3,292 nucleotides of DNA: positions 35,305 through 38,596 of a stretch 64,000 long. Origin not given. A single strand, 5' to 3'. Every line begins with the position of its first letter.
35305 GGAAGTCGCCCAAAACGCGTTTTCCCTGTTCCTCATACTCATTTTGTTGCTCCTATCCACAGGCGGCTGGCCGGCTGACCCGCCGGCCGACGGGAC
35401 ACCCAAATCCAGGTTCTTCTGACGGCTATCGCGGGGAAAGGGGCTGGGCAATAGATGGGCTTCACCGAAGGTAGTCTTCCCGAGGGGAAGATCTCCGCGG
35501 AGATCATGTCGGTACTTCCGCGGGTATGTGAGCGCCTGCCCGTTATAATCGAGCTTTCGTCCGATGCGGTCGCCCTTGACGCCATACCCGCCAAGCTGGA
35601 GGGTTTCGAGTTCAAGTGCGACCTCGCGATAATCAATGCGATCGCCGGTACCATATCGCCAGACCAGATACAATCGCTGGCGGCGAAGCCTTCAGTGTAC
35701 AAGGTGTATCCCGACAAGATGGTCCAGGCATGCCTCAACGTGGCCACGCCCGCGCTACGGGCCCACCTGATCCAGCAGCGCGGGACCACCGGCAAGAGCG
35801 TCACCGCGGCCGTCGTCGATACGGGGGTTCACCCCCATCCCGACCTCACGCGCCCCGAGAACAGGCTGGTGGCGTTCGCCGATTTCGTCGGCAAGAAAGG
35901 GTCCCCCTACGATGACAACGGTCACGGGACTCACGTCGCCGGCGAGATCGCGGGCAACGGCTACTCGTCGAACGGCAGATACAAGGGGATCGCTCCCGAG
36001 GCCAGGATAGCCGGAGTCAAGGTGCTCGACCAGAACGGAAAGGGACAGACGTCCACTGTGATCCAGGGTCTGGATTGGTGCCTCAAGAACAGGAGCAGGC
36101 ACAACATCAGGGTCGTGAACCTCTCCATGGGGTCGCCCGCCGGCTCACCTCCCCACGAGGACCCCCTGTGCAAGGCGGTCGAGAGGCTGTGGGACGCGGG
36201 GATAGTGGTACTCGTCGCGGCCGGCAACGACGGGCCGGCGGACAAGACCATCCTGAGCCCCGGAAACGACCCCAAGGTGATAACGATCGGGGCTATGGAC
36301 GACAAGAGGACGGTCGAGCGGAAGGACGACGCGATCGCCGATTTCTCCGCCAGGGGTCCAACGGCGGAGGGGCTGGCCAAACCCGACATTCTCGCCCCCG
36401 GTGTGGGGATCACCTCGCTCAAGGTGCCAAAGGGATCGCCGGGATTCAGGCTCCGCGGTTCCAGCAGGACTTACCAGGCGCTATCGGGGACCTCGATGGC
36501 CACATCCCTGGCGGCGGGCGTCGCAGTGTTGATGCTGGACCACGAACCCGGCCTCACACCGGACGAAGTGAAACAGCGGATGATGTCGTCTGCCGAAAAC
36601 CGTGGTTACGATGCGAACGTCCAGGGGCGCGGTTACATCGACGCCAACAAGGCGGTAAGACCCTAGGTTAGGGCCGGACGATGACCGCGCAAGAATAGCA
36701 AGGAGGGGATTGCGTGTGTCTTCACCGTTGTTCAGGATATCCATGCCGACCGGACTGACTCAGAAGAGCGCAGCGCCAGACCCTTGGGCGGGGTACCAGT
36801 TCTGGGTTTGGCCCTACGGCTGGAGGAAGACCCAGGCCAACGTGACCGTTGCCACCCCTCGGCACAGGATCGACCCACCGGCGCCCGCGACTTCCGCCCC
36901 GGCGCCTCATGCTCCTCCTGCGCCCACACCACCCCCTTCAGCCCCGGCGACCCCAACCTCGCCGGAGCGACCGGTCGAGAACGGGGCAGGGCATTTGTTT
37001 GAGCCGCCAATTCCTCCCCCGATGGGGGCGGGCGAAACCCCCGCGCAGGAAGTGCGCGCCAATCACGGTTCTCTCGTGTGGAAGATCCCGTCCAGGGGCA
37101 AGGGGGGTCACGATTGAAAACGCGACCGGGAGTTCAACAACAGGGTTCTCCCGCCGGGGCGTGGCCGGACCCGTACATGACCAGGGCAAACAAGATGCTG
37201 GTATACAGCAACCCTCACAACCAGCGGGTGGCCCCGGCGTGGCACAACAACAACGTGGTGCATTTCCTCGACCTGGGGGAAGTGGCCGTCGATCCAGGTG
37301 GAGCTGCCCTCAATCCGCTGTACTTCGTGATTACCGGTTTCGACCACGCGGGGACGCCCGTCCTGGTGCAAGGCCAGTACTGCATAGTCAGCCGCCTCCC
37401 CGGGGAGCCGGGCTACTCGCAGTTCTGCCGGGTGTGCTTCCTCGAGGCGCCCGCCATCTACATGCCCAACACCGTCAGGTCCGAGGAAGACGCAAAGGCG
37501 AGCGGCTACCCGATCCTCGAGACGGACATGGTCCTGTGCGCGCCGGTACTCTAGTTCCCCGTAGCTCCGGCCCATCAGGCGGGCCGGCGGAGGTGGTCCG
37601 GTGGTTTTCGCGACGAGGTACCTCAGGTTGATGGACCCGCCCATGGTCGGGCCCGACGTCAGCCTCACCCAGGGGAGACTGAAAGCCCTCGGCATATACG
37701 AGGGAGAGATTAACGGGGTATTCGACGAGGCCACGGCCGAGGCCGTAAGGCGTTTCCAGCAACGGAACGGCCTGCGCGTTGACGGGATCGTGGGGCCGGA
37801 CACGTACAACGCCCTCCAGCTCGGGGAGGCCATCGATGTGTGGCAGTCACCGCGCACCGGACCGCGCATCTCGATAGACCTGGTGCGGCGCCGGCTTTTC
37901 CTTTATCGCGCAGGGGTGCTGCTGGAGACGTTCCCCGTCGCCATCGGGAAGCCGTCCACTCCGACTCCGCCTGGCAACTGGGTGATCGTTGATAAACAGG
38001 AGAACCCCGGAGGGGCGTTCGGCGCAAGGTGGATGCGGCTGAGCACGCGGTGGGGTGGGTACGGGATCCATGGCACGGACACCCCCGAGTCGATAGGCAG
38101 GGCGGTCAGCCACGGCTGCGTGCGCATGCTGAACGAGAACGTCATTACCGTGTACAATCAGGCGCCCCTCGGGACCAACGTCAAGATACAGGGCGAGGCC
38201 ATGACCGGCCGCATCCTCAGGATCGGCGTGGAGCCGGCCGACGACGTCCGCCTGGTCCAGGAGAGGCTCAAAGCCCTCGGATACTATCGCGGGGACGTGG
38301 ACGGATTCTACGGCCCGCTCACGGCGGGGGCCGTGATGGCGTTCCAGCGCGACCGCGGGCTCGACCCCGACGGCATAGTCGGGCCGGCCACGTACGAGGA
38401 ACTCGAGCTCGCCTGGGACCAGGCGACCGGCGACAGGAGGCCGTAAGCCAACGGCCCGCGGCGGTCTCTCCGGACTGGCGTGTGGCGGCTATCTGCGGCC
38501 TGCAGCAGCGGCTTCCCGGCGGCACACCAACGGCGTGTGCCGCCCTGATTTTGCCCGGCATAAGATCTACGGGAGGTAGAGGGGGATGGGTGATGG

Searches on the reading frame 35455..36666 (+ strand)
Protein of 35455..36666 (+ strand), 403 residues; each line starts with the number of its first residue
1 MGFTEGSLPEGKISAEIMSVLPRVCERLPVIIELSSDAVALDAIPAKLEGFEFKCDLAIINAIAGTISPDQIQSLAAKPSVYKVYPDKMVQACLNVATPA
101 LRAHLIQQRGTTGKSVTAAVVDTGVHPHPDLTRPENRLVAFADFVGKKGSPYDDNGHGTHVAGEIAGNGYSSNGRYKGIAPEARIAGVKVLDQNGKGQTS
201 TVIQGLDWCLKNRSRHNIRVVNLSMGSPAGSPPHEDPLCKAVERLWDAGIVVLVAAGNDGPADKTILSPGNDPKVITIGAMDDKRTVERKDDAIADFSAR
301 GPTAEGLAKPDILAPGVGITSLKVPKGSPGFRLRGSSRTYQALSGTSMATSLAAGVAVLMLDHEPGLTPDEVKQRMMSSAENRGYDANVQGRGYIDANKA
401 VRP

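Call 75: search_protein_families(library=pfam, proteins=[window:35455-36666:+], max_evalue=0.00001)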
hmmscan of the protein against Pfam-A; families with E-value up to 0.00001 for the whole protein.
window:35455-36666:+ (403 aa): 1 family
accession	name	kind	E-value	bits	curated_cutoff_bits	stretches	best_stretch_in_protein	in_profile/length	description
PF00082.27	Peptidase_S8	-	1.7e-53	182.3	21.8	1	113-389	1-284/288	Subtilase family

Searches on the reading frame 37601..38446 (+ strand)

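Call 82: search_protein_families(library=pfam, proteins=[window:37601-38446:+], max_evalue=0.001)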
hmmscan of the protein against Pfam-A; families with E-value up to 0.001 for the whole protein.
window:37601-38446:+ (281 aa): 4 families
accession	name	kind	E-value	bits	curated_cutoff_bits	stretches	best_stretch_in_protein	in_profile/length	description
PF01471.23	PG_binding_1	-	4.3e-43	145.7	23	2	17-72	2-57/57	Putative peptidoglycan binding domain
PF03734.19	YkuD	-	7.5e-24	85.4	23.4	1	89-196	3-146/146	L,D-transpeptidase catalytic domain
PF08823.16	PG_binding_2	-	1.3e-08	35.4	21.1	1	23-56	21-54/74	Putative peptidoglycan binding domain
PF09374.15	PG_binding_3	-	1.8e-08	34.9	24.6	0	48-73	2-32/76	Predicted Peptidoglycan domain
